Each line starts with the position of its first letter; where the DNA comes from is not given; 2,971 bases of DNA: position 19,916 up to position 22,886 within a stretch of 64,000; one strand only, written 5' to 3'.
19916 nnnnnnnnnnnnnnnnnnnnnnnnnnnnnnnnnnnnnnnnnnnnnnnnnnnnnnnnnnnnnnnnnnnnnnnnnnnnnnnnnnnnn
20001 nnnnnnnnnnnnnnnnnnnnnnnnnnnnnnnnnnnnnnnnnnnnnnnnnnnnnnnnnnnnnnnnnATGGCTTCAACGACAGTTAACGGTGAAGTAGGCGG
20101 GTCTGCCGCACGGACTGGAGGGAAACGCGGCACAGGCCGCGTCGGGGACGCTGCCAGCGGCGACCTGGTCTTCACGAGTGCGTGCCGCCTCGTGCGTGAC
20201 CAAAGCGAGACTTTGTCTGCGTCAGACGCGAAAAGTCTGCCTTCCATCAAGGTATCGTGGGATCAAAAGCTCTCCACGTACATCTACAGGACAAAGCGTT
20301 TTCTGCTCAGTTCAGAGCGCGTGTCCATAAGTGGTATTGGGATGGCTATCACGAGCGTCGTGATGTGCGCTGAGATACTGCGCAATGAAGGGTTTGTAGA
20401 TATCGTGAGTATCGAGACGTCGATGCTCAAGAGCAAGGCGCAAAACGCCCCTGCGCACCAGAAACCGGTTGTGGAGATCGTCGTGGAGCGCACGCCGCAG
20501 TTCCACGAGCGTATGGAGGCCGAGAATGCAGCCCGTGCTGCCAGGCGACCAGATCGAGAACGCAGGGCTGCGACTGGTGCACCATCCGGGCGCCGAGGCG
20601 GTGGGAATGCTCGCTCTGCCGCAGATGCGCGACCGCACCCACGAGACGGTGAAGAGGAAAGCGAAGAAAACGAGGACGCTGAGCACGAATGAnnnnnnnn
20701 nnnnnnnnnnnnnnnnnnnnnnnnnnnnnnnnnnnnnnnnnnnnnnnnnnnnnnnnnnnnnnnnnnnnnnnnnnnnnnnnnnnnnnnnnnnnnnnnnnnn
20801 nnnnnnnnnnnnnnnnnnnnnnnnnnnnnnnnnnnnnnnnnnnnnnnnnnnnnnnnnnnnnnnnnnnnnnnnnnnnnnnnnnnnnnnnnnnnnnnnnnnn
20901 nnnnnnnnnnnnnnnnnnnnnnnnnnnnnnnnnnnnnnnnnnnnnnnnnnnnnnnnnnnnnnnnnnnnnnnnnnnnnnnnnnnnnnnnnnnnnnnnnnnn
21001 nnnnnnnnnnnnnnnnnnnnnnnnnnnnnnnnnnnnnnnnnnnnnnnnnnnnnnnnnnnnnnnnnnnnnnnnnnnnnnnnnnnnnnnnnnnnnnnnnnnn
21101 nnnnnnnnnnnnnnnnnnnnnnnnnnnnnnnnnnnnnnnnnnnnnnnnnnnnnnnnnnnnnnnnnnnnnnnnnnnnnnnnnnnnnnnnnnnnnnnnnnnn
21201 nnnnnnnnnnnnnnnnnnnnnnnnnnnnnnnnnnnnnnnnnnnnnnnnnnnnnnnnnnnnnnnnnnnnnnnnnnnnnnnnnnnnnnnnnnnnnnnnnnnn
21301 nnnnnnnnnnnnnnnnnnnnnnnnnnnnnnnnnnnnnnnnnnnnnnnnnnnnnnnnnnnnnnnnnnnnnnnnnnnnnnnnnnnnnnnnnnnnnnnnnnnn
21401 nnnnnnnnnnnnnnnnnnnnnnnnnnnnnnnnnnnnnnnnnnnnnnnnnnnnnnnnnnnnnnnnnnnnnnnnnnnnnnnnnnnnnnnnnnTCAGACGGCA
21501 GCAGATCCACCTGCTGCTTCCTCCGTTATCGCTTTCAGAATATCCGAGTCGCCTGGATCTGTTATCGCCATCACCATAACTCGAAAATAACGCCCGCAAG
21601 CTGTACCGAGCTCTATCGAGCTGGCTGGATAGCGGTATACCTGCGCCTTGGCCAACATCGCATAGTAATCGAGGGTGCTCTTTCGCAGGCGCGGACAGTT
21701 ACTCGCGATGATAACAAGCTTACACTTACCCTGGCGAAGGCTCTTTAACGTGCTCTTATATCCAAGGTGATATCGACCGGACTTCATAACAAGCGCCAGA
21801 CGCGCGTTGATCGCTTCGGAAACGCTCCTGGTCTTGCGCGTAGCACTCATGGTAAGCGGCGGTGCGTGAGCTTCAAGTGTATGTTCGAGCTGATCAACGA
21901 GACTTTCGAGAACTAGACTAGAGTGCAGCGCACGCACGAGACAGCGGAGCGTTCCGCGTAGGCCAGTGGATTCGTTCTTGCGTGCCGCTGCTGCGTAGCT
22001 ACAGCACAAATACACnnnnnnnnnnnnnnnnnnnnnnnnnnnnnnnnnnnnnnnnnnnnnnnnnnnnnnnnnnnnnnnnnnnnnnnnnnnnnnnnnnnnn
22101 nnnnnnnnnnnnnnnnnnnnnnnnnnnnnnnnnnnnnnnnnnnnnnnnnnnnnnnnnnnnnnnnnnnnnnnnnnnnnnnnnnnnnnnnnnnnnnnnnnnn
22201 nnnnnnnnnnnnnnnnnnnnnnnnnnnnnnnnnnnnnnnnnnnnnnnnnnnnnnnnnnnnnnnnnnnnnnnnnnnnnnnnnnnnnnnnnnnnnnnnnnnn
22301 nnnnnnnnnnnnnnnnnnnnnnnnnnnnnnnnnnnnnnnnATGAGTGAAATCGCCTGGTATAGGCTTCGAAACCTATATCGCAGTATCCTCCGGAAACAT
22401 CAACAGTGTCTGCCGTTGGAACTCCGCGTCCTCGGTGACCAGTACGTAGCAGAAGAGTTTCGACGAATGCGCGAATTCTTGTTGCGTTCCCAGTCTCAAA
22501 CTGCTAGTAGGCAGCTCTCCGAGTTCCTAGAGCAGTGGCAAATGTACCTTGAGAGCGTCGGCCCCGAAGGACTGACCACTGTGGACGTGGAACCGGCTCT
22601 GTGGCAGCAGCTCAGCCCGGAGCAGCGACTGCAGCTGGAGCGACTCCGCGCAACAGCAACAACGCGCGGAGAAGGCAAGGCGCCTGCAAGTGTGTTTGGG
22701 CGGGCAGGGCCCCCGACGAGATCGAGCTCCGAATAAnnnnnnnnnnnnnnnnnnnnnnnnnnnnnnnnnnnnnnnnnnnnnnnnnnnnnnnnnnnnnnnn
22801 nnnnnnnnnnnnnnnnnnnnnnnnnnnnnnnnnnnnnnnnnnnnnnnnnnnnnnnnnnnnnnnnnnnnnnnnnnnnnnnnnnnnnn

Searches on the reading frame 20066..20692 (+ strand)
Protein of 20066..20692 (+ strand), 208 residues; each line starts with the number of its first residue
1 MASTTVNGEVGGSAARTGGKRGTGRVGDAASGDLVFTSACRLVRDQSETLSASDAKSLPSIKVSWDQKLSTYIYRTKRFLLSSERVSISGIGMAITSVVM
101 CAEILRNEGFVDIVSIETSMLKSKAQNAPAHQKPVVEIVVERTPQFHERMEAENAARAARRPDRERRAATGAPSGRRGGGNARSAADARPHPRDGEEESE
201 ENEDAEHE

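Call 42: search_protein_families(library=pfam, proteins=[window:20066-20692:+], max_evalue=0.001)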
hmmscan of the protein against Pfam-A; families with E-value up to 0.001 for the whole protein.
window:20066-20692:+ (208 aa): 1 family
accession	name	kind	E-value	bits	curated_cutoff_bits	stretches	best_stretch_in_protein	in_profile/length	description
PF01918.27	Alba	-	5.7e-09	36.1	25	1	61-118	3-61/66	Alba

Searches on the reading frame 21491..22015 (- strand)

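Call 70: search_protein_families(library=pfam, proteins=[window:21491-22015:-], max_evalue=0.01)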
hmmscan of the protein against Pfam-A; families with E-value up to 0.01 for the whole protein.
window:21491-22015:- (174 aa): 1 family
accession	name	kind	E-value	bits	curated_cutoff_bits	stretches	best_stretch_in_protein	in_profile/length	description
PF01248.31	Ribosomal_L7Ae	-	1.8e-22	79.3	22.1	1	68-160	2-94/95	Ribosomal protein L7Ae/L30e/S12e/Gadd45 family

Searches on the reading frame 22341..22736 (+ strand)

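Call 70: search_protein_families(library=pfam, proteins=[window:22341-22736:+], max_evalue=0.01)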
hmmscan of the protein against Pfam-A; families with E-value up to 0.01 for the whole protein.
window:22341-22736:+ (131 aa): 2 families
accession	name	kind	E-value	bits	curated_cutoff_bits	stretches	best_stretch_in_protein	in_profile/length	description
PF13233.12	Complex1_LYR_2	-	3.6e-13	50.4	22.3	1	10-76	2-60/80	Complex1_LYR-like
PF05347.21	Complex1_LYR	-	0.00037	20.8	24.8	1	11-71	5-58/59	Complex 1 protein (LYR family)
